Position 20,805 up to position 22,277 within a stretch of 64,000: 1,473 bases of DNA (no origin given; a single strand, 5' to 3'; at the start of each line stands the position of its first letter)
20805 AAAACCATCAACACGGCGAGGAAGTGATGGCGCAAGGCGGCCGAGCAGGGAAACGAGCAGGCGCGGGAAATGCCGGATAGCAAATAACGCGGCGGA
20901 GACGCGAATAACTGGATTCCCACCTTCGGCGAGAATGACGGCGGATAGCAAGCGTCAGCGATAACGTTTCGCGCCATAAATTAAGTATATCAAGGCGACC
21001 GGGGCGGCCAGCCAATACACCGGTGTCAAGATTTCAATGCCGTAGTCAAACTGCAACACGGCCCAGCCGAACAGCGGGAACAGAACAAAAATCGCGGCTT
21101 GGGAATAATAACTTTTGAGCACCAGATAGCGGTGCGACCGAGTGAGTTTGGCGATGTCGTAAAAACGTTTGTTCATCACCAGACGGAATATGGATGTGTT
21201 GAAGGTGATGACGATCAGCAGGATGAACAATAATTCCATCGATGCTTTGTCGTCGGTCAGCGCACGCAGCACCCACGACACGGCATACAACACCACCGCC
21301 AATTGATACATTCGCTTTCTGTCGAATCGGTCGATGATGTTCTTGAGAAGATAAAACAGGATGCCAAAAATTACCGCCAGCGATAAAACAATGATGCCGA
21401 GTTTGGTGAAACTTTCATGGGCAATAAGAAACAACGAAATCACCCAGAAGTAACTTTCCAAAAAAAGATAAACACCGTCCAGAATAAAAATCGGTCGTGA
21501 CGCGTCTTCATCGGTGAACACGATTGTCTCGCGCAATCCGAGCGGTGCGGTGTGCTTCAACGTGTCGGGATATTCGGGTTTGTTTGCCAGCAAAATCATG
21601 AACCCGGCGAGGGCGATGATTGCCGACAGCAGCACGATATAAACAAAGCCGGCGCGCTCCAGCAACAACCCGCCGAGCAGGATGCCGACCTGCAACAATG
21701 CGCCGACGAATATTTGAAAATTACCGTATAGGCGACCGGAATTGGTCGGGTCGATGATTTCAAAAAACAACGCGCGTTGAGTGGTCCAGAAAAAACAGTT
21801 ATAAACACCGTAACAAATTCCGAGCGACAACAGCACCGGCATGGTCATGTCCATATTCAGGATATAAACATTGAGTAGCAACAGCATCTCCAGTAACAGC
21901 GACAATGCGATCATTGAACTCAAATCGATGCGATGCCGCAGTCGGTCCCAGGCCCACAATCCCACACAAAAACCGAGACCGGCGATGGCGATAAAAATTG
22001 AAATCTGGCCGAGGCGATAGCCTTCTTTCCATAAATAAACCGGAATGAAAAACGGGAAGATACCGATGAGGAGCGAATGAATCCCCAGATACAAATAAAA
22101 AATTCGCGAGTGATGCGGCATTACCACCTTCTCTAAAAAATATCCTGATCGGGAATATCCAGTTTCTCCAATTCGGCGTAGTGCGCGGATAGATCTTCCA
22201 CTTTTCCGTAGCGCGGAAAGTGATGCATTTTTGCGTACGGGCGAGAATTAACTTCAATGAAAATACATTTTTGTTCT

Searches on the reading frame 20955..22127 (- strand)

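Call 79: search_protein_families(library=pfam, proteins=[window:20955-22127:-], max_evalue=0.00001)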
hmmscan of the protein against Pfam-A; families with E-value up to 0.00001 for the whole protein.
window:20955-22127:- (390 aa): 1 family
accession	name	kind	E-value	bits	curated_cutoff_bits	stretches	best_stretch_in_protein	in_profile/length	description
PF07690.21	MFS_1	-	1.7e-18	67.1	33.4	2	15-228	6-206/347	Major Facilitator Superfamily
